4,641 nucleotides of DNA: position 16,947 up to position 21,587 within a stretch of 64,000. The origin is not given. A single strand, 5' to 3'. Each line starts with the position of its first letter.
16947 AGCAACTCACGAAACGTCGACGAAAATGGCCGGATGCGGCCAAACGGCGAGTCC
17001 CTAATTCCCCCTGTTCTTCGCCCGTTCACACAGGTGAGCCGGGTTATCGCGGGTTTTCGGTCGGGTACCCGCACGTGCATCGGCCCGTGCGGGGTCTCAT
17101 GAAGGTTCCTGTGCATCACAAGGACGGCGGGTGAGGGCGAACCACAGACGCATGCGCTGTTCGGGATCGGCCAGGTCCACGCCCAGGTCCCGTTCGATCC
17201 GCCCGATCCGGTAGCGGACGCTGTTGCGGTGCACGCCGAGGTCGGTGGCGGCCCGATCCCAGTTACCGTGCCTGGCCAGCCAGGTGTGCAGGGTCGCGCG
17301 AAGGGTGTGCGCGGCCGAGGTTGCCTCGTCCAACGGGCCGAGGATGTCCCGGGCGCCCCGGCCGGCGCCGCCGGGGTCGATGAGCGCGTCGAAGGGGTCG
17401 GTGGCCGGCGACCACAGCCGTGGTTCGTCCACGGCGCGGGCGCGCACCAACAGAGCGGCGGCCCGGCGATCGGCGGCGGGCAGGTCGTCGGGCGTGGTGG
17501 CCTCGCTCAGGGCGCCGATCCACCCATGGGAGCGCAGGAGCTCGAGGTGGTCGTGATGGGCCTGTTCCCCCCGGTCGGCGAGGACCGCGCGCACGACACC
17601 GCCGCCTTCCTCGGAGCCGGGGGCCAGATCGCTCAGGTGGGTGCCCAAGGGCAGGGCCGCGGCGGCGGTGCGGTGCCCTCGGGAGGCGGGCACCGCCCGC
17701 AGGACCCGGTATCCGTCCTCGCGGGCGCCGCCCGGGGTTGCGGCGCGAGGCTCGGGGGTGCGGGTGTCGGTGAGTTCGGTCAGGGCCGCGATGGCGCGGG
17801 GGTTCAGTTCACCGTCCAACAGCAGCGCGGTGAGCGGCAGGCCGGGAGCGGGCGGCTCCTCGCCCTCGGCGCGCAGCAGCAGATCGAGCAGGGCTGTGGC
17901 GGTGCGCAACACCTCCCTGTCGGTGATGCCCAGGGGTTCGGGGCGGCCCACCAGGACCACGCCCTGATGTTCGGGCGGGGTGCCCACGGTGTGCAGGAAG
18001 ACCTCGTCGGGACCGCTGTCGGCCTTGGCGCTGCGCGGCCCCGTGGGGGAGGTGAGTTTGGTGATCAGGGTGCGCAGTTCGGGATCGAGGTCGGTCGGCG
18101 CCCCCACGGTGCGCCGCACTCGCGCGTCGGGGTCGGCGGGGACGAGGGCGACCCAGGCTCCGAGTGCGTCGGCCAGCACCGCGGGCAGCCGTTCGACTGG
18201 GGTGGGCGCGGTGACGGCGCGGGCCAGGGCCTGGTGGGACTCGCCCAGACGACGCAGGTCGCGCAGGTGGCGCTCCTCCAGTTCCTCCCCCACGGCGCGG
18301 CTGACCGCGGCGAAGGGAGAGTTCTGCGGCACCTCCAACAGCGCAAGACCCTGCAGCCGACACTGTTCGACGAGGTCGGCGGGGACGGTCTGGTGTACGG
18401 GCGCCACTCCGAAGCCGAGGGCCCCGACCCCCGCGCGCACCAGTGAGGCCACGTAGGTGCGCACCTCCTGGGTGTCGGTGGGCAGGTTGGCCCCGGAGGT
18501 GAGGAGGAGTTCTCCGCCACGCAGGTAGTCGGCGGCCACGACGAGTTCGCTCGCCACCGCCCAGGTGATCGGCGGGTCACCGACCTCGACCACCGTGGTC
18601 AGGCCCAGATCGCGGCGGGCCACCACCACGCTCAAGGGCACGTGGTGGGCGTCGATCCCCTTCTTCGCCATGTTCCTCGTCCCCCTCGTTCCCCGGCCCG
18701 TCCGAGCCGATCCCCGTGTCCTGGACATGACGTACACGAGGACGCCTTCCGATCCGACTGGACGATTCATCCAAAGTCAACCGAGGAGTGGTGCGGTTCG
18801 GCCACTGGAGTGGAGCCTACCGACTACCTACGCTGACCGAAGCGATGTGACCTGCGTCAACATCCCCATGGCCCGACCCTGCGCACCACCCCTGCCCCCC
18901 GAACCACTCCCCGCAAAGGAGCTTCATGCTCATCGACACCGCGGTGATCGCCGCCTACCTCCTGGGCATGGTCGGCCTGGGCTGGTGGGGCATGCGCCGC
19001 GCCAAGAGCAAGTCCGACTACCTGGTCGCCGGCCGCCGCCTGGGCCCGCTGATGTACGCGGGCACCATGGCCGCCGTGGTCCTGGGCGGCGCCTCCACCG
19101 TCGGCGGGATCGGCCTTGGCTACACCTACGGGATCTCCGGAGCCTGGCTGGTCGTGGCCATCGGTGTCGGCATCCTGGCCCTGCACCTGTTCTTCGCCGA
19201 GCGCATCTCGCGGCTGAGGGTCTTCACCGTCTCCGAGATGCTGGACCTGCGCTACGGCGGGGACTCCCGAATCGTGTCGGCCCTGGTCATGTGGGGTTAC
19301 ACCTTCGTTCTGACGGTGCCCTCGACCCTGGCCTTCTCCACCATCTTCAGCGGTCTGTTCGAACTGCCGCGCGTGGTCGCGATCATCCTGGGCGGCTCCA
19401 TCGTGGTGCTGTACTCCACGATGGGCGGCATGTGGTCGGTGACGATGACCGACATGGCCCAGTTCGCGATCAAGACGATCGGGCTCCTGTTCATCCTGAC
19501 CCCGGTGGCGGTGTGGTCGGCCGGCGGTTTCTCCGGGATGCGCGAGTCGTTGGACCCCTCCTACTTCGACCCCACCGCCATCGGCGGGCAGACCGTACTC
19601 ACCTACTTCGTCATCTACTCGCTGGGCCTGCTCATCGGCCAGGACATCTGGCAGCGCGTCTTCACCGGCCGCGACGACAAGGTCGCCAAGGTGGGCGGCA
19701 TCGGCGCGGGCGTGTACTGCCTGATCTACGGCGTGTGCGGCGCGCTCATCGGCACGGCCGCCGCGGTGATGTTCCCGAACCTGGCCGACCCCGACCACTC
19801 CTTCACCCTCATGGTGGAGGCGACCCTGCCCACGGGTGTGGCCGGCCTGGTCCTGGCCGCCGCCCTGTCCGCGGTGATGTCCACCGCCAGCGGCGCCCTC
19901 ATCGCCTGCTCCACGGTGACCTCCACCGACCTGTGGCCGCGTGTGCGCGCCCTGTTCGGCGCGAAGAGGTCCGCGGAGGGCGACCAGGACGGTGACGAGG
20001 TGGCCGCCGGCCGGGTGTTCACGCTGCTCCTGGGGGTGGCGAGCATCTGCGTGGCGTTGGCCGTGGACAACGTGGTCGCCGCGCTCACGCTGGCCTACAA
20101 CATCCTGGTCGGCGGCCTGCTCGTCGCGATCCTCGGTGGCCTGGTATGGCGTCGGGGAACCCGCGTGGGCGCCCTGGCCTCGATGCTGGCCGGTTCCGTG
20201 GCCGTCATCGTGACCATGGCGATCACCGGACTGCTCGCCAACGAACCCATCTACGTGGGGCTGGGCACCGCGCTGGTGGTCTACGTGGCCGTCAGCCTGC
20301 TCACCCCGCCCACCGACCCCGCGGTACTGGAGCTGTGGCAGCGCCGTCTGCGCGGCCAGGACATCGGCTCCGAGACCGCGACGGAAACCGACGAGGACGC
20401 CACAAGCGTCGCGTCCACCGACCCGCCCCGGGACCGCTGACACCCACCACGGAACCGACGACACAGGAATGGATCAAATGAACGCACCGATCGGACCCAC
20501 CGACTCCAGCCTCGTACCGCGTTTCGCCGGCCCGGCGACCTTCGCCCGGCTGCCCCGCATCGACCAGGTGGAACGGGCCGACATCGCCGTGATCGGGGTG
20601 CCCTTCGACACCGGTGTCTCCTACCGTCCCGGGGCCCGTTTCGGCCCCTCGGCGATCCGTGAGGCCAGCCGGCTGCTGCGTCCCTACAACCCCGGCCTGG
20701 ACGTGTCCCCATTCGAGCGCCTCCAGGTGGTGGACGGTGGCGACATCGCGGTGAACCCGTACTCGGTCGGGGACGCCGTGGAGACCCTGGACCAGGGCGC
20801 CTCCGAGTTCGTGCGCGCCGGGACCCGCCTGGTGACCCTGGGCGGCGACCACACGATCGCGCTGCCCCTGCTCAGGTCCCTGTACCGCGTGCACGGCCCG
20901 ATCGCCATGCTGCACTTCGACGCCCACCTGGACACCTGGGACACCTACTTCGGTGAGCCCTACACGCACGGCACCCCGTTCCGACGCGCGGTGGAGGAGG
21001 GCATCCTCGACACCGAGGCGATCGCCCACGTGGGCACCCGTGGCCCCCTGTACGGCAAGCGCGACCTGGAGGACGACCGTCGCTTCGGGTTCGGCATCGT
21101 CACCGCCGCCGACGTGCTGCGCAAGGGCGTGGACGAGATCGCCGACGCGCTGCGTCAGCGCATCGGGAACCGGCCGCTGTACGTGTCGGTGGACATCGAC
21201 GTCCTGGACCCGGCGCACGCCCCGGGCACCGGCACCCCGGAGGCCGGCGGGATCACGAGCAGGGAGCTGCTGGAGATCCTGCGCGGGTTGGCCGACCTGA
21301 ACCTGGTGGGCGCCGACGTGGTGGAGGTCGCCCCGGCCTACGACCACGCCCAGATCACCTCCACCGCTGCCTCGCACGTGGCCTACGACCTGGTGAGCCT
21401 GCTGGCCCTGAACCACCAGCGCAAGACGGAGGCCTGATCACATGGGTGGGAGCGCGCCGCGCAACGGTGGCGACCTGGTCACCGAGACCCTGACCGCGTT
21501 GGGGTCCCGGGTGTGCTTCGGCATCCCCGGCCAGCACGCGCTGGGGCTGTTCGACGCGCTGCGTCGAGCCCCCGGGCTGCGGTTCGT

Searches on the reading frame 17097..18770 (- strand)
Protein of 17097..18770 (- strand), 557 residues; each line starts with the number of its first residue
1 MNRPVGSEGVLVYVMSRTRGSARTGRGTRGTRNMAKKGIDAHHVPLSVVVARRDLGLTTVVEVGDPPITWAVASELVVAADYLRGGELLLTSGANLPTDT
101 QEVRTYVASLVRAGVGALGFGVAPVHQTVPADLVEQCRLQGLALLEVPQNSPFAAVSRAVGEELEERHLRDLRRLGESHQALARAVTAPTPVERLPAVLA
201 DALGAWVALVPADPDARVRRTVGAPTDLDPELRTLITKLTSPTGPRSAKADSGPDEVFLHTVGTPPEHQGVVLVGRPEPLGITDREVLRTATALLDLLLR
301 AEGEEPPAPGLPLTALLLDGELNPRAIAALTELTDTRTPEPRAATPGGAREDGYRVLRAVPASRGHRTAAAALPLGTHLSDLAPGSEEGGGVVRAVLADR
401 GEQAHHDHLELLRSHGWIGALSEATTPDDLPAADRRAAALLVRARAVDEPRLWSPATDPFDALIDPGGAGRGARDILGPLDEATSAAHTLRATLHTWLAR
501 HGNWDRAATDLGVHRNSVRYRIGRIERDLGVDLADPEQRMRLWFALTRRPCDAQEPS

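Call 6: search_protein_families(library=pfam, proteins=[window:17097-18770:-])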
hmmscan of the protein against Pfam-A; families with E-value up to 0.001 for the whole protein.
window:17097-18770:- (557 aa): 3 families
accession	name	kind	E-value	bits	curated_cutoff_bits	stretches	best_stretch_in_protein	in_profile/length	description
PF13556.12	HTH_30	-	4.8e-21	74.8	27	1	490-546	1-57/59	PucR C-terminal helix-turn-helix domain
PF07905.16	PucR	-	2.7e-19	70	33.5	1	65-163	21-117/118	Purine catabolism regulatory protein-like family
PF00126.33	HTH_1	-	1.1e-05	25.8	26.6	1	498-539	10-51/60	Bacterial regulatory helix-turn-helix protein, lysR family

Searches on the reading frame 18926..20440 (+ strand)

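Call 6: search_protein_families(library=pfam, proteins=[window:18926-20440:+])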
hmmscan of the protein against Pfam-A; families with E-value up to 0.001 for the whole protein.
window:18926-20440:+ (504 aa): 1 family
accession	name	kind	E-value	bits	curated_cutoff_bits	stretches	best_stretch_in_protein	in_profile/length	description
PF00474.23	SSF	-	2.7e-36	125.8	22.8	1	32-423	1-406/406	Sodium:solute symporter family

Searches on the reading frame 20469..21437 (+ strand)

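Call 6: search_protein_families(library=pfam, proteins=[window:20469-21437:+])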
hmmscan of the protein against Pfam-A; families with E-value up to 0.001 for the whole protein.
window:20469-21437:+ (322 aa): 1 family
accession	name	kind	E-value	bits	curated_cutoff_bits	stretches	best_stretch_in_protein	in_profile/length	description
PF00491.26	Arginase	-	2.9e-98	329.2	22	1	37-308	1-277/280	Arginase family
